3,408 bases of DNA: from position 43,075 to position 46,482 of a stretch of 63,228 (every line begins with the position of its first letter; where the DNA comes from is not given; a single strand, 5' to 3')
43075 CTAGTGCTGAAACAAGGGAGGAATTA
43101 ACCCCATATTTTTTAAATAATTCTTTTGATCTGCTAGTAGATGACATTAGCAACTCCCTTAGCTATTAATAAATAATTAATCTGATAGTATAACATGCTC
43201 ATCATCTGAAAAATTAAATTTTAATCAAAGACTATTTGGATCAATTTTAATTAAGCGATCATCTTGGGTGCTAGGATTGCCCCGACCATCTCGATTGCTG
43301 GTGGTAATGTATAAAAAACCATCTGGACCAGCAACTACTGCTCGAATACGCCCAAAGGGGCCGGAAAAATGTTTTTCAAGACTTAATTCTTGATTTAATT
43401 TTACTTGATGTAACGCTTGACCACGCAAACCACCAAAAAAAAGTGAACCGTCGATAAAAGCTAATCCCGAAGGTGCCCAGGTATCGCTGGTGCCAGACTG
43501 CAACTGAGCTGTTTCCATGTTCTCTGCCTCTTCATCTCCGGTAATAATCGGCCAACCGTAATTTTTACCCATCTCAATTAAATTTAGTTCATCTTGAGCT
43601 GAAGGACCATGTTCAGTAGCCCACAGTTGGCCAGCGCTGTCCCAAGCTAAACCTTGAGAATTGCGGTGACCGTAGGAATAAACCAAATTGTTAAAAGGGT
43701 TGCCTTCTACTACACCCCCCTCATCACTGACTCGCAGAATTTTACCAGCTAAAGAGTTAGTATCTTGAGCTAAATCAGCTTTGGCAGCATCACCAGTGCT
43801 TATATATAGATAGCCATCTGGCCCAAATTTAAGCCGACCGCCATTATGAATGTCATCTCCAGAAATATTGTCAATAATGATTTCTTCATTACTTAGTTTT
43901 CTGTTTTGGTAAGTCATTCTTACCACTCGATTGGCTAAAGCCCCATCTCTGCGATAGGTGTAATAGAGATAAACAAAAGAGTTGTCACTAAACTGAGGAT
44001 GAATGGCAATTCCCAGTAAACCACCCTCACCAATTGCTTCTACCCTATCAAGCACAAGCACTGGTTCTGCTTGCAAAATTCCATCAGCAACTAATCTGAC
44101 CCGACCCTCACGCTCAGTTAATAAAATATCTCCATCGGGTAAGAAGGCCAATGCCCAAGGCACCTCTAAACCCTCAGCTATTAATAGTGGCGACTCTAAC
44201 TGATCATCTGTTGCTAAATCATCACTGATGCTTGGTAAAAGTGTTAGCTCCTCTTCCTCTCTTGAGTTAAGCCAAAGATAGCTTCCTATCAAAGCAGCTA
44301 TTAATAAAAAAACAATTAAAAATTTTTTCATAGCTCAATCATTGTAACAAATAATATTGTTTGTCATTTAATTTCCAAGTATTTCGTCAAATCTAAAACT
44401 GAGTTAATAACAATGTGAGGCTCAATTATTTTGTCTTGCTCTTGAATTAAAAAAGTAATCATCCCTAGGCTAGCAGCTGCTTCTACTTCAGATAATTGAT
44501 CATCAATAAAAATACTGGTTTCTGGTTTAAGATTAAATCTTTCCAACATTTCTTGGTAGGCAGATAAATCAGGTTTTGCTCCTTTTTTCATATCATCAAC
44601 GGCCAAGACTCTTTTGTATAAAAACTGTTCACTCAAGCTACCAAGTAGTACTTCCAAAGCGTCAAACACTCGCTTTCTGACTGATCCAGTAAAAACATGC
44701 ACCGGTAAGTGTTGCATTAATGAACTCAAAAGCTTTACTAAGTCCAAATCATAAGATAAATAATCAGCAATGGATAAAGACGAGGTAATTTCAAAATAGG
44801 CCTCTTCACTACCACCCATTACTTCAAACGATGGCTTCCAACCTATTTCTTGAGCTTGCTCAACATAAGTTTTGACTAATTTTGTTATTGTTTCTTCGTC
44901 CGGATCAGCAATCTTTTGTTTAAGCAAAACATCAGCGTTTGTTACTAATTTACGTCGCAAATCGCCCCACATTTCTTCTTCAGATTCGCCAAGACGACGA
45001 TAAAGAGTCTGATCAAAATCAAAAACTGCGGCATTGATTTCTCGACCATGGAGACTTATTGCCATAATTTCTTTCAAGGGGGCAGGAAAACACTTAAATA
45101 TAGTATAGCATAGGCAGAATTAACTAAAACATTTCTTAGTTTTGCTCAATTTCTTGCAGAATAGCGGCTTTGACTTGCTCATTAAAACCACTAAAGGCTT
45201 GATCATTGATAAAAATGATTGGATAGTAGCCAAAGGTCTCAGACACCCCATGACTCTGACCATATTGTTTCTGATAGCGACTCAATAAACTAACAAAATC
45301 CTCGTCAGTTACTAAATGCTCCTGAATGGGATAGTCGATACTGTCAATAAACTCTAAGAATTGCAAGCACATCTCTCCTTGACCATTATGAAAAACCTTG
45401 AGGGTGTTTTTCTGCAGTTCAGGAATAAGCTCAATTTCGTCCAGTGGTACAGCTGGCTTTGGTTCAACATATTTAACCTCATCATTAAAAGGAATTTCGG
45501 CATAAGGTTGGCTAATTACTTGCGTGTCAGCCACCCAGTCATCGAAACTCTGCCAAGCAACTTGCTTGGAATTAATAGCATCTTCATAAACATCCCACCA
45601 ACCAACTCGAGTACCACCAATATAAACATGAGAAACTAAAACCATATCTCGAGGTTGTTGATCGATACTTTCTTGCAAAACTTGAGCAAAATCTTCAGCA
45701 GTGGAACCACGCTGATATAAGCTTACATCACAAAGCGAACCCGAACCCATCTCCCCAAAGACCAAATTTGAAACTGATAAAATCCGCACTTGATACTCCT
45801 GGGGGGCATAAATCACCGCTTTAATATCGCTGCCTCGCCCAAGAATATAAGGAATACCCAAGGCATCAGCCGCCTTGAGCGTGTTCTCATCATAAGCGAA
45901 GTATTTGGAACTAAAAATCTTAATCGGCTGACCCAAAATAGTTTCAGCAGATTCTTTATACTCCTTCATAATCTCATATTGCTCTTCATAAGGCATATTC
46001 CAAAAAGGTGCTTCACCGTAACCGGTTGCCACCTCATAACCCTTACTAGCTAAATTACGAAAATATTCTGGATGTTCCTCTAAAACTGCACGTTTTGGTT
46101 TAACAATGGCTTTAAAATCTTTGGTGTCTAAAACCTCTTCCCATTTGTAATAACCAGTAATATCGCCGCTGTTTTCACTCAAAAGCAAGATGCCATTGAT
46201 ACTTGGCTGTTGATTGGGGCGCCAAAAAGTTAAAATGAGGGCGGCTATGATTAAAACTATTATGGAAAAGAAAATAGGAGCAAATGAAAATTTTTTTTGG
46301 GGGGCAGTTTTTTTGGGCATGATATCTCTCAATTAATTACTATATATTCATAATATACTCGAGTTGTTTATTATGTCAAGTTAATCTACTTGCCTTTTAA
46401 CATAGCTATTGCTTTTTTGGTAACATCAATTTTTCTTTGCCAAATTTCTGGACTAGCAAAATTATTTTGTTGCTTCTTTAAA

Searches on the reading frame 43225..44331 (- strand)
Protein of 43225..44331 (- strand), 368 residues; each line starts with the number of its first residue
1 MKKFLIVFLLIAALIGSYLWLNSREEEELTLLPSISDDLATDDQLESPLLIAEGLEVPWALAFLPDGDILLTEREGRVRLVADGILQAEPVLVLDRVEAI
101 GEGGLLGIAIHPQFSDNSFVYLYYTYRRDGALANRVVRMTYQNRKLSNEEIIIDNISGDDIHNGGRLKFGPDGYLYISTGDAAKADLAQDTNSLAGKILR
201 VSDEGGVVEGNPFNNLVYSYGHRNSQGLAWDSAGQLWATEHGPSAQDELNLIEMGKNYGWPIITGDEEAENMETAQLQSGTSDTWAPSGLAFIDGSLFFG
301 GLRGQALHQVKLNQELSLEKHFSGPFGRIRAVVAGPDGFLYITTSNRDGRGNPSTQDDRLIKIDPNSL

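Call 12: search_protein_families(library=pfam, proteins=[window:43225-44331:-], max_evalue=0.001)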
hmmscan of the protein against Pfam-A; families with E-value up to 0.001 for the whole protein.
window:43225-44331:- (368 aa): 2 families
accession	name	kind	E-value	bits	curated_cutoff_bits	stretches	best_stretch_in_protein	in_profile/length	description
PF07995.17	GSDH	-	1.1e-88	298.2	25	1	55-350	1-329/332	Glucose / Sorbosone dehydrogenase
PF07494.17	Reg_prop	-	0.00052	20.3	20.4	0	324-346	2-24/24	Two component regulator propeller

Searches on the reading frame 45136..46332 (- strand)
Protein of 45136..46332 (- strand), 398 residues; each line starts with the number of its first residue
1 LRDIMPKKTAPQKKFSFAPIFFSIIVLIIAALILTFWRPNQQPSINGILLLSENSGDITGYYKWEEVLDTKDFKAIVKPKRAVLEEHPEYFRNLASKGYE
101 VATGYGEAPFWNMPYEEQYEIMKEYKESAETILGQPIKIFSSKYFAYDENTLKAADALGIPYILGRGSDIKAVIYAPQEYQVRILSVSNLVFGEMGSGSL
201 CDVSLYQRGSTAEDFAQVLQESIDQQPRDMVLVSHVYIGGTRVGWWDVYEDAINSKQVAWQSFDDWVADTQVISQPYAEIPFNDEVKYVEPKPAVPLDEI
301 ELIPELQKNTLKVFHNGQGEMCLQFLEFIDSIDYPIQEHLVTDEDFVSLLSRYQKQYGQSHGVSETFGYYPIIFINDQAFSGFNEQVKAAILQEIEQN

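Call 12: search_protein_families(library=pfam, proteins=[window:45136-46332:-], max_evalue=0.001)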
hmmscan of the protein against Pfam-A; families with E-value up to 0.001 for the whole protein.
window:45136-46332:- (398 aa): 1 family
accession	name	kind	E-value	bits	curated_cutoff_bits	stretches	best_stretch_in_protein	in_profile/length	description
PF01522.26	Polysacc_deac_1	-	7e-05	23.2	23.1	1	66-162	26-123/124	Polysaccharide deacetylase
